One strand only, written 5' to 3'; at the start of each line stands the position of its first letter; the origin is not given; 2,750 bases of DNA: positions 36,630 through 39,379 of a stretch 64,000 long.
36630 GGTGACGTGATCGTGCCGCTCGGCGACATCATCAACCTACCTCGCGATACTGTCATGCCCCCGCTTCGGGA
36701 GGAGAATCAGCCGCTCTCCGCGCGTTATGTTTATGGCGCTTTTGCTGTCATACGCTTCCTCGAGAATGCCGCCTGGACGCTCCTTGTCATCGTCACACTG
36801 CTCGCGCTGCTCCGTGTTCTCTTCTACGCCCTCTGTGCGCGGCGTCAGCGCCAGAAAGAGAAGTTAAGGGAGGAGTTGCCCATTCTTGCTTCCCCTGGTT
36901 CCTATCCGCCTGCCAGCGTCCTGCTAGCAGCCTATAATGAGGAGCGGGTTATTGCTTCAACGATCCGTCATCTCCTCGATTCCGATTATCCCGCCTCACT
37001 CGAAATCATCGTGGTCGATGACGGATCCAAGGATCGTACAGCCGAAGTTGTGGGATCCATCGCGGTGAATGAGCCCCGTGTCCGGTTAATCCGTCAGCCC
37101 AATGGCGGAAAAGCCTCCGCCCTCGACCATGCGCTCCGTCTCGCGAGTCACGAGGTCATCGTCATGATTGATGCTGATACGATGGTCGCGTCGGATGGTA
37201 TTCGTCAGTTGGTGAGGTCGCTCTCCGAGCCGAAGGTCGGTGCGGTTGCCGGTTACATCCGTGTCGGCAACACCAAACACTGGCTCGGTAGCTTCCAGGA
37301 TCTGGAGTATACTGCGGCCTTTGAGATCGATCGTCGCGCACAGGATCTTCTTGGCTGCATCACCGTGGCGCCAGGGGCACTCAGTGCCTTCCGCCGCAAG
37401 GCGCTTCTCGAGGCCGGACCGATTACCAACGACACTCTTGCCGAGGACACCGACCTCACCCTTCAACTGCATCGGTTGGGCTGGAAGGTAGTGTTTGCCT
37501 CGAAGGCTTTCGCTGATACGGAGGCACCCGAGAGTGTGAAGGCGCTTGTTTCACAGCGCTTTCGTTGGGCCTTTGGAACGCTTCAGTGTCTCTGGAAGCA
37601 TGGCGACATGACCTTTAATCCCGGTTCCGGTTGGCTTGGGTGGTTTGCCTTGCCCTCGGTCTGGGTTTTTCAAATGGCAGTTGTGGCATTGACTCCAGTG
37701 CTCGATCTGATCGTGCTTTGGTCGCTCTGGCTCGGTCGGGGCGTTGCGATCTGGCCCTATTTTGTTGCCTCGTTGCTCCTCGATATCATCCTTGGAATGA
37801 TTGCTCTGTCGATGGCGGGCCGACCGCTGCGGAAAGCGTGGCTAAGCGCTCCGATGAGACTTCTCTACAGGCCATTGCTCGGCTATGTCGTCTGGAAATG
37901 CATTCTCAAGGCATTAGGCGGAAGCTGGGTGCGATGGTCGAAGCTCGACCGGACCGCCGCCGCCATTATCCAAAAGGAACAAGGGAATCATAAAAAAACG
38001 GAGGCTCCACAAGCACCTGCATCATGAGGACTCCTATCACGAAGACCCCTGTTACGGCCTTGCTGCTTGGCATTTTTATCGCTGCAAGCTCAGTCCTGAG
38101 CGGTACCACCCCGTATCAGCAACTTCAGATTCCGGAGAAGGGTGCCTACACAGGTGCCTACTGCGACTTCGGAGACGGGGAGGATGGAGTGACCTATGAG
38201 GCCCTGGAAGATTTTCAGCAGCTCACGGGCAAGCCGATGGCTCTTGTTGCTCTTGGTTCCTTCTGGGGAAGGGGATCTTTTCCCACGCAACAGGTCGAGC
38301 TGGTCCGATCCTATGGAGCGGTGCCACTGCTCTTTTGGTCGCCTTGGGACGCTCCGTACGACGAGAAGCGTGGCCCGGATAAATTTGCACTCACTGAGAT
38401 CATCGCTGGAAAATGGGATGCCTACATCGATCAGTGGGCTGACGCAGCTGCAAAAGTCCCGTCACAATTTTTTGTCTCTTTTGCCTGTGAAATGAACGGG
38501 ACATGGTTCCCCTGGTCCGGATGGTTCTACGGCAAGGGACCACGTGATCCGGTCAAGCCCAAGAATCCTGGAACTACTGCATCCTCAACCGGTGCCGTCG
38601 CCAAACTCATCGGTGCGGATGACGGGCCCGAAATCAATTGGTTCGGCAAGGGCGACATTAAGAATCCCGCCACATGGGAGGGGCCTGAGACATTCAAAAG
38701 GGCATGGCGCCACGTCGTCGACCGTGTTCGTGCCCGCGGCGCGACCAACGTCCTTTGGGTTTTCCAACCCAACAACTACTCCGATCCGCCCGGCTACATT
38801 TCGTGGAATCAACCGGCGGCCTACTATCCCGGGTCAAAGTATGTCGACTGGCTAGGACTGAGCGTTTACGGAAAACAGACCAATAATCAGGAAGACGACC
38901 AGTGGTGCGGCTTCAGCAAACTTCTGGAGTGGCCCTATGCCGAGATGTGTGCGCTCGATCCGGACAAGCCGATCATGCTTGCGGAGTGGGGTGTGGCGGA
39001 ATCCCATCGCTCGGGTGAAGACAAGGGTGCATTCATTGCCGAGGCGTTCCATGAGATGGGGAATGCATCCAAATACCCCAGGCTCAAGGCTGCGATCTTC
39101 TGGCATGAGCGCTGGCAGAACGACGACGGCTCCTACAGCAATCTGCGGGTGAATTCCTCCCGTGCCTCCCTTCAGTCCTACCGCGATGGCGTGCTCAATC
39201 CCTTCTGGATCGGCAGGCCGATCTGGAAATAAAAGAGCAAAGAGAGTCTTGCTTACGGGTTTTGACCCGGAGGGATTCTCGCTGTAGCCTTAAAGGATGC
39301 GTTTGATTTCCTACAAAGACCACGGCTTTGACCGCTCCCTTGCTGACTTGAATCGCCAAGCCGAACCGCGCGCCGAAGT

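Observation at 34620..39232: Single-polypeptide exopolysaccharide machine (GH18-like + CE4 deacetylase + processive GT2 synthase) translationally coupled to a GH26-like hydrolase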

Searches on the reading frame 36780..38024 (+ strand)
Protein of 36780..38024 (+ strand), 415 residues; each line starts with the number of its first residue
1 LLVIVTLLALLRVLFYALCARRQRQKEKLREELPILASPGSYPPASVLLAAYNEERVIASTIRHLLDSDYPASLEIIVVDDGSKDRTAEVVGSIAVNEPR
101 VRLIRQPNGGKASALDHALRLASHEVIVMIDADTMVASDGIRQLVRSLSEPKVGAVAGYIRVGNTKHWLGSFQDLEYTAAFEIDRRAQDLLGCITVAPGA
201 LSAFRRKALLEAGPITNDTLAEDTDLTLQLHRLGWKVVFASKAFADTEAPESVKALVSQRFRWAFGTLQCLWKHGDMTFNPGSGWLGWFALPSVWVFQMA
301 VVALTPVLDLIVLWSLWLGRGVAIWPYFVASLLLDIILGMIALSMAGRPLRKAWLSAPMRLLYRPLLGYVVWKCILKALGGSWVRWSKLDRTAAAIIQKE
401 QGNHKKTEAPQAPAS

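Call 37: search_dna_similar(query=window:36780-38024:+, collection=plasmids, mode=protein, max_rows=40, rows=spread)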
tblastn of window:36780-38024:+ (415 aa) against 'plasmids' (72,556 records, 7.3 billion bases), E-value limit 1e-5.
Records with a match: 1559; places in all: 2004; records where one place covers at least 80% of the query: 68.
Best place of each record, by identity: <60% 1559.
By first word of the organism name: Rhizobium 311; Escherichia 218; Sinorhizobium 156; Ralstonia 129; Bacillus 121; Agrobacterium 37; Bradyrhizobium 36; Lactiplantibacillus 33; Priestia 27; Klebsiella 26; and 165 more.
By predicted mobility (MOB-suite, as given by PLSDB): non-mobilizable 655; conjugative 503; mobilizable 401.
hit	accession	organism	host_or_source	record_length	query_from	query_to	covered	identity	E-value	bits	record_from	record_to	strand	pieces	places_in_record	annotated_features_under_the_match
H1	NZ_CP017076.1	Novosphingobium resinovorum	single cell,soil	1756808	37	402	88%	43.5%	2e-83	285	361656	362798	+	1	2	none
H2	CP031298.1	Natrinema thermotolerans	Cell culture,Korean salt-fermented food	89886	41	391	85%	34.4%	1e-49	187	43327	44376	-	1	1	glycosyltransferase family 2 protein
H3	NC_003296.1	Ralstonia pseudosolanacearum GMI1000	-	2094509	41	312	66%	33.8%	3e-37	151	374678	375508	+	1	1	none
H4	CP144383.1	Ralstonia solanacearum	tobacco,whole organism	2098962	41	312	66%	33.8%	3e-37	151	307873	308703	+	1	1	pgaC: poly-beta-1,6-N-acetyl-D-glucosamine synthase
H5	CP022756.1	Ralstonia solanacearum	Solanum tuberosum,single cell,Potato ...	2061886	41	312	66%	33.8%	3e-37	151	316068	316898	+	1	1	pgaC: poly-beta-1,6 N-acetyl-D-glucosamine synthase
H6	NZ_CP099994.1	Halorussus salilacus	cell culture,Substrate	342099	34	347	76%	28.8%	3e-16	89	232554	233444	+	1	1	glycosyltransferase family 2 protein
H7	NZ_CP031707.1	Escherichia coli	cattle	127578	48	372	78%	26.1%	1e-8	65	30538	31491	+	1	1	glycosyltransferase family 2 protein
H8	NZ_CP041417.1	Escherichia coli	goat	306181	43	301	62%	31.0%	6e-31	132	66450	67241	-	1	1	pgaC: poly-beta-1,6-N-acetyl-D-glucosamine synthase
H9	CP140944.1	Sinorhizobium meliloti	Medicago lupulina,whole organism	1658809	43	314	66%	27.8%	2e-11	74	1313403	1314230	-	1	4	glycosyltransferase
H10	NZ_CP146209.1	Sinorhizobium meliloti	-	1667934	43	314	66%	27.4%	4e-11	73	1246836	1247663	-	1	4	none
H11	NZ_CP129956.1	Enterobacter asburiae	cell culture,soybean rhizosphere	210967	43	266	54%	33.2%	9e-28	123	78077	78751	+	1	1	pgaC: poly-beta-1,6-N-acetyl-D-glucosamine synthase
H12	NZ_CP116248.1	Nitratidesulfovibrio vulgaris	swine finishing facility waste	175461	43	248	50%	34.9%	1e-14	84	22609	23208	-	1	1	DegT/DnrJ/EryC1/StrS family aminotransferase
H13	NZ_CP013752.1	Lactiplantibacillus plantarum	Drosophila melanogaster,liquid ...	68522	42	285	59%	29.3%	1e-20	101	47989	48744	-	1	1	glycosyltransferase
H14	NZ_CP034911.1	Sinorhizobium alkalisoli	single cell,root nodule of Sesbania ...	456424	37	268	56%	30.5%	6e-24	112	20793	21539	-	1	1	nodC: chitooligosaccharide synthase NodC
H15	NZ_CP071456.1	Rhizobium lentis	lentil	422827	43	314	66%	25.7%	5e-10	69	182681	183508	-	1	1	glycosyltransferase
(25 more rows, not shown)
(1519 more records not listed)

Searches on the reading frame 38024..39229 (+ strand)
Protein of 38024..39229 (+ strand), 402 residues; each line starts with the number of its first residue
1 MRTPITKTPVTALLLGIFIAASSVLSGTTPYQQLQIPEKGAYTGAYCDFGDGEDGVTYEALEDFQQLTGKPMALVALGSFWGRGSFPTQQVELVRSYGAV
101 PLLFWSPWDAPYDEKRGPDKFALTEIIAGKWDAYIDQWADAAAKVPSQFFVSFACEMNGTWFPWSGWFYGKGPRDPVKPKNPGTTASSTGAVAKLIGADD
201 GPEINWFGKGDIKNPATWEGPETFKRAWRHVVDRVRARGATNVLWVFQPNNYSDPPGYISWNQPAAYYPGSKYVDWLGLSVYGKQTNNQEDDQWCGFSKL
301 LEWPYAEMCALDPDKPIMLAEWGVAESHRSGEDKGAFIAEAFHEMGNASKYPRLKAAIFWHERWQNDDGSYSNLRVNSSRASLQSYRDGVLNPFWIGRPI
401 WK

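Call 6: search_protein_families(library=pfam, proteins=[window:38024-39229:+], max_evalue=0.01)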
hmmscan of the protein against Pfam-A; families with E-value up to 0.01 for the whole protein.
window:38024-39229:+ (402 aa): 1 family
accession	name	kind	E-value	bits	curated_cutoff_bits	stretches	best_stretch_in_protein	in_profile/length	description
PF02156.21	Glyco_hydro_26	-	3.8e-09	36.8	20.2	1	205-290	164-238/311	Glycosyl hydrolase family 26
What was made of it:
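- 38024..39232 (+): GH26-family glycoside hydrolase, 402 aa. Sec signal peptide at about residues 1-27. Catalytic E156 (38489-38491) and E321 (38984-38986). A 55-aa insertion at residues 167-221 relative to CtLic26A. Pfam GH26 36.8 bits, above the cut-off (call 6).
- On GH26 (ORF2): 36.8 bits against a 20.2 cut-off (call 6).
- Checked: It hits Pfam GH26 at 36.8 bits, above the 20.2 cut-off (call 6).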

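Call 7: search_protein_families(library=ncbifam, proteins=[window:38024-39229:+], max_evalue=0.01)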
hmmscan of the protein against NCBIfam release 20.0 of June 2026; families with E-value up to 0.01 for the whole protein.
window:38024-39229:+ (402 aa): 0 families

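Call 13: find_homologous_proteins(query=window:38024-39229:+, max_evalue=0.00001)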
Query window:38024-39229:+ (402 aa): 1724 proteins with E <= 0.00001 among 5279 candidates; the best 120 are listed.
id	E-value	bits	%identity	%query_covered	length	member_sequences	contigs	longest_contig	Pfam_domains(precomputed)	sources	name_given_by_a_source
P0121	1.1e-278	942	98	100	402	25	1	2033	PF02156.22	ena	-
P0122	1.1e-263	893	92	100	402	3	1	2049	PF02156.22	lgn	-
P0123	2.5e-261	885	91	100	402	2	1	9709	PF02156.22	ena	-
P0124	2.3e-260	882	91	100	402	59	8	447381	PF02156.22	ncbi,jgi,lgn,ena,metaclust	metaclust:\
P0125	2.6e-258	875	91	100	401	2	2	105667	PF02156.22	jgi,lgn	jgi:beta-mannanase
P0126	2.3e-244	829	86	100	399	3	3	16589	PF02156.22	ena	-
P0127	9.8e-240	814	87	94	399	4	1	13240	PF02156.22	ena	-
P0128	6.4e-238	808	84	100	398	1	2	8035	PF02156.22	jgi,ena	jgi:beta-mannanase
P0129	3.3e-237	806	84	100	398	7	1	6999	PF02156.22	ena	-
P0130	2.1e-234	796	83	100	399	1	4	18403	PF02156.22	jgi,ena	jgi:hypothetical protein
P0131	2.2e-234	796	86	93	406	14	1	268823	PF02156.22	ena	-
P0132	2.1e-233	793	82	100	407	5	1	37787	PF02156.22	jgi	-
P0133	6.5e-232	788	81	100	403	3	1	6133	PF02156.22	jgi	jgi:Glycosyl hydrolase family 26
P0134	6.9e-232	788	81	100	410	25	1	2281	PF02156.22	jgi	jgi:hypothetical protein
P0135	1.1e-231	787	81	98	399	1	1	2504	PF02156.22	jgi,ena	-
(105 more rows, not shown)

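Call 17: search_solved_structures(query=window:38024-39229:+, max_evalue=1, show_alignments=2)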
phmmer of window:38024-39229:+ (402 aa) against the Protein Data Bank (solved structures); distinct sequences matched with E-value up to 1: 18.
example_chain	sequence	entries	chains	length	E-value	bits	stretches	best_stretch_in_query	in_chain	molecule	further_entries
2vi0_A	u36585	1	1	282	2.5e-23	85.8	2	222-390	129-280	Endoglucanase H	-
2bv9_A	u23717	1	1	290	3.1e-23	85.5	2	222-390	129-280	ENDOGLUCANASE H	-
2bvd_A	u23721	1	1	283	3.2e-23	85.5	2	222-390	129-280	ENDOGLUCANASE H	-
2v3g_A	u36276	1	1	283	3.3e-23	85.4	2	222-390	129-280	ENDOGLUCANASE H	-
2cip_A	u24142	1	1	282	8.6e-23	84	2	222-390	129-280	ENDOGLUCANASE H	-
6zpl_C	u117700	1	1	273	2.3e-22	82.7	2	222-390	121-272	Endoglucanase H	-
2cit_A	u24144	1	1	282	2.7e-22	82.4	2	222-390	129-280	ENDOGLUCANASE H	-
8xvi_R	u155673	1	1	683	5.4e-21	78.1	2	222-390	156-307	Endoglucanase H,Endothelin-1 receptor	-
8xvj_R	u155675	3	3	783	8.1e-21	77.5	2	222-390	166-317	Endoglucanase H,Endothelin-1 receptor,Soluble cytochrome b562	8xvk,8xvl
7xp4_R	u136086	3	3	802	1.1e-20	77.2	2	222-390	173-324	Endoglucanase H,Taste receptor type 2 member 46,Endoglucanase H,Taste receptor type 2 memb | Endoglucanase H,Taste receptor type 2 member 46,Bitter taste recept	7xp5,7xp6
6d2x_A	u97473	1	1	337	0.0001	24.5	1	219-298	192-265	Aryl-phospho-beta-D-glucosidase BglC, GH1 family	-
2ddx_A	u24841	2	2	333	0.0003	22.9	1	197-289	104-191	beta-1,3-xylanase | Beta-1,3-xylanase XYL4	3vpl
4zxo_A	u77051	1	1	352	0.00078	21.6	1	221-323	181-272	Glycosyl hydrolase family 26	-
7eet_A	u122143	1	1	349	0.00094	21.3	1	206-285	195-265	Mannanase KMAN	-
4yn5_A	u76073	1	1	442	0.0021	20.1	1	222-290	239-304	Mannan endo-1,4-beta-mannosidase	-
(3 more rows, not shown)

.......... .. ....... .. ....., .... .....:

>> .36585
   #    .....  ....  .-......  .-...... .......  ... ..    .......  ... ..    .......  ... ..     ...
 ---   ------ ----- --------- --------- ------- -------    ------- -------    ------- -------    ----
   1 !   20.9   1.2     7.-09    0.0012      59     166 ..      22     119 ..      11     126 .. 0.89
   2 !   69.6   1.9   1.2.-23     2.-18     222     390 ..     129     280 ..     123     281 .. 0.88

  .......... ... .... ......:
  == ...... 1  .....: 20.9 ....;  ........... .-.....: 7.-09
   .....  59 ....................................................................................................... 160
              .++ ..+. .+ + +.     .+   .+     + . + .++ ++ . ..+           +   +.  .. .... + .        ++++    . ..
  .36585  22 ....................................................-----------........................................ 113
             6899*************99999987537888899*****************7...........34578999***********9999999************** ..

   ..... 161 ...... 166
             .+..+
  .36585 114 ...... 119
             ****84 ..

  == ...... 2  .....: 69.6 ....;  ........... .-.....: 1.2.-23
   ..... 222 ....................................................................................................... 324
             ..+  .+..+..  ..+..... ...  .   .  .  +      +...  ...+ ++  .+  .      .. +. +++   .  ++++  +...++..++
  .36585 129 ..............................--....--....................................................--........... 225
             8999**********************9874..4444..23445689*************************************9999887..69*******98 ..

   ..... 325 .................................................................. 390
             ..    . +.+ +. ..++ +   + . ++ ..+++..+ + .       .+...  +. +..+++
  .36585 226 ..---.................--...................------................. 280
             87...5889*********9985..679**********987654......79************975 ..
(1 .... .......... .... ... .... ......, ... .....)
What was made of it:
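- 38024..39232 (+): CtLic26A at E 2.5e-23 with both Glu aligned (call 17).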

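Call 35: find_encoding_contigs(protein=P0124, flank=10000, max_places=4)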
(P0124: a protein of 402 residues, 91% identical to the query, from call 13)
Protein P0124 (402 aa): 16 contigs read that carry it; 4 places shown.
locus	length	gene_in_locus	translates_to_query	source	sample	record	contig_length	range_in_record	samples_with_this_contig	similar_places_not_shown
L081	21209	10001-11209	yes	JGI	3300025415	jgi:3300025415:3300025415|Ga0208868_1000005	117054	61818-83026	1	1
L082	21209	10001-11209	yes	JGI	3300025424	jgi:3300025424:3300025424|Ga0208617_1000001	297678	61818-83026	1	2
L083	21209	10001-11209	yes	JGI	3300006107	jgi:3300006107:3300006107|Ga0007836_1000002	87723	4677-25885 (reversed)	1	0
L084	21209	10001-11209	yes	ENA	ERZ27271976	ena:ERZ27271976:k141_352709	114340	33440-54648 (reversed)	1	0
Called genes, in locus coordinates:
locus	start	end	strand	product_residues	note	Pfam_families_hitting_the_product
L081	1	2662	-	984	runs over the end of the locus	PF17132:Glyco_hydro_106, PF22666:Glyco_hydro_2_N2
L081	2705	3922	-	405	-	PF00696:AA_kinase, PF01842:ACT (faint), PF22468:ACT_9 (weak), PF13840:ACT_7, PF22468:ACT_9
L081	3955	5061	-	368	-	PF00291:PALP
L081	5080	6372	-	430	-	PF03447:NAD_binding_3, PF00742:Homoserine_dh, PF01842:ACT (weak)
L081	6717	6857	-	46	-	-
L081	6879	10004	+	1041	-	PF01522:Polysacc_deac_1, PF13506:Glyco_transf_21, PF00535:Glycos_transf_2, PF13641:Glyco_tranf_2_3, PF01644:Chitin_synth_1, PF03142:Chitin_synth_2, PF13632:Glyco_trans_2_3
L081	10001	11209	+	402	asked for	PF02156:Glyco_hydro_26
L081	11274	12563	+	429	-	PF00815:Histidinol_dh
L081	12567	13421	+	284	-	PF00809:Pterin_bind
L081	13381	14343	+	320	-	PF19293:CdaA_N, PF02457:DAC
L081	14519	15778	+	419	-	PF02878:PGM_PMM_I, PF02879:PGM_PMM_II, PF02880:PGM_PMM_III, PF00408:PGM_PMM_IV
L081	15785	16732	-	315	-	-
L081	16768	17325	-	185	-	PF08207:EFP_N, PF01132:EFP, PF09285:Elong-fact-P_C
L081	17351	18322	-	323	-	PF01380:SIS, PF00571:CBS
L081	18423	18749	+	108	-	-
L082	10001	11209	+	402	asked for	PF02156:Glyco_hydro_26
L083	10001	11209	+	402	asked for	PF02156:Glyco_hydro_26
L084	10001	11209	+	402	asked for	PF02156:Glyco_hydro_26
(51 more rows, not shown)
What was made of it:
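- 38024..38027 (+): ATGA: the start of the GH26 gene overlaps the stop of the synthase gene. The same overlap is present in close relatives (call 35).
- Checked: Close relatives keep the same 4-base overlap (call 35).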

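Call 80: predict_structure(alignment_id=A2)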
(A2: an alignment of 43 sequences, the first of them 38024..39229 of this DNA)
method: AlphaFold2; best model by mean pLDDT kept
length: 402 residues; sequences in the alignment: 43
mean_pLDDT: 79.8   pTM: 0.82
mean pLDDT of the five models: 79.8, 78.3, 77.0, 76.6, 76.6
residues with pLDDT >= 90: 174; 70-90: 111; 50-70: 84; < 50: 33
segments of 3 or more residues with pLDDT < 50: 1-7, 49-53, 180-189, 286-291
pLDDT, mean of each block of 10 residues (from residue 1): 45 56 57 96 79 65 87 92 90 95 92 75 93 98 97 87 77 62 44 59 65 75 93 98 94 60 85 96 57 73 90 97 80 88 95 95 57 58 89 97 95
secondary structure, 60 per line:
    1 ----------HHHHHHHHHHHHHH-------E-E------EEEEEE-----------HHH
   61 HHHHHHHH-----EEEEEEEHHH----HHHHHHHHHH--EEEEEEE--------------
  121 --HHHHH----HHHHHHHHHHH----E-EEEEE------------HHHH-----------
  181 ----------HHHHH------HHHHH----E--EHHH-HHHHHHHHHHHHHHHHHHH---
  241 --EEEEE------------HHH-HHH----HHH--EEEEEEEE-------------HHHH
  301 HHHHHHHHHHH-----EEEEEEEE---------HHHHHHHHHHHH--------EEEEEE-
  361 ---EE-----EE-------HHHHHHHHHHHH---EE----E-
elements in order: H11-24 E41-46 H58-68 E74-80 H88-97 E100-106 H123-127 H132-142 E149-153 H166-169 H191-195 H202-206 H219-237 E243-247 E276-283 H297-311 E317-324 H334-345 E354-359 H380-391

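Call 82: fold_search(model_id=the predicted structure, library=pdb)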
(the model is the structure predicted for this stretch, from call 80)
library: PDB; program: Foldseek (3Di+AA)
matches with E <= 10: 1415; with E <= 0.001: 403
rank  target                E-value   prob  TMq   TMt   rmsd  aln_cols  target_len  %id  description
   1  2vi0_A                1.7e-22  1.00  0.60  0.86   3.9       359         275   24  Lichenase CtLic26 in complex with a thio-oligosaccharide (released 2009-03-10)
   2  2bv9                  2.4e-22  1.00  0.60  0.83   3.8       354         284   24  HOW FAMILY 26 GLYCOSIDE HYDROLASES ORCHESTRATE CATALYSIS ON DIFFERENT POLYSACCHARIDES. STRUCTURE AND ACTIVITY OF A CLOST (released 2005-06-30)
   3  2cip_A                2.8e-22  1.00  0.60  0.86   3.8       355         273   24  Structure of the Michaelis complex of a family 26 lichenase (released 2006-07-12)
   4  2v3g                  5.8e-22  1.00  0.60  0.86   3.9       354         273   24  Structure of a family 26 lichenase in complex with noeuromycin (released 2007-09-18)
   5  2cit_A                1.1e-21  1.00  0.59  0.85   3.9       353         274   24  Structure of the covalent intermediate of a family 26 lichenase (released 2006-04-10)
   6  2bvd                  1.4e-21  1.00  0.60  0.85   3.9       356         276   24  HOW FAMILY 26 GLYCOSIDE HYDROLASES ORCHESTRATE CATALYSIS ON DIFFERENT POLYSACCHARIDES. STRUCTURE AND ACTIVITY OF A CLOST (released 2005-06-30)
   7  6zpl_C                2.6e-21  1.00  0.58  0.84   4.6       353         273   25  Inward-open structure of human glycine transporter 1 in complex with a benzoylisoindoline inhibitor, sybody Sb_GlyT1#7 (released 2021-03-17)
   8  4zxo                  1.2e-13  1.00  0.54  0.62   5.8       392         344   16  The structure of a GH26 beta-mannanase from Bacteroides ovatus, BoMan26A. (released 2016-06-29)
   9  7eet                  2.1e-13  1.00  0.50  0.58   8.4       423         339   17  Mannanase KMAN from Klebsiella oxytoca KUB-CW2-3 (released 2021-11-10)
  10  1gw1_A                4.8e-13  1.00  0.57  0.60   5.5       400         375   15  Substrate distortion by beta-mannanase from Pseudomonas cellulosa (released 2002-09-05)
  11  2whm_A                2.2e-12  1.00  0.58  0.61   5.2       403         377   15  Cellvibrio japonicus Man26A E121A and E320G double mutant in complex with mannobiose (released 2009-05-26)
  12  2x2y_B                2.8e-12  1.00  0.56  0.51   5.3       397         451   16  Cellulomonas fimi endo-beta-1,4-mannanase double mutant (released 2010-06-23)
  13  3wdq                  3.3e-12  1.00  0.50  0.60   5.7       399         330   15  Crystal structure of beta-mannanase from a symbiotic protist of the termite Reticulitermes speratus (released 2014-03-05)
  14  6q78_A                3.8e-12  1.00  0.56  0.60   5.4       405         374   16  The structure of GH26C from Muricauda sp. MAR_2010_75 (released 2020-01-15)
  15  1odz_A                4.5e-12  1.00  0.56  0.59   5.5       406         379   15  Expansion of the glycosynthase repertoire to produce defined manno-oligosaccharides (released 2003-07-10)
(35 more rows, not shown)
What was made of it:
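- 38024..39232 (+): Model TM 0.86 to CtLic26A (calls 80, 82).
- On GH26 (ORF2): TM 0.86 (call 82).
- Closest known: Clostridium thermocellum CtLic26A. Same: E 2.5e-23 by sequence, TM 0.86 by fold, and both catalytic Glu conserved (calls 17, 82).
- The GH26 partner is closest to the gluco-specific lichenase CtLic26A (calls 17, 82).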
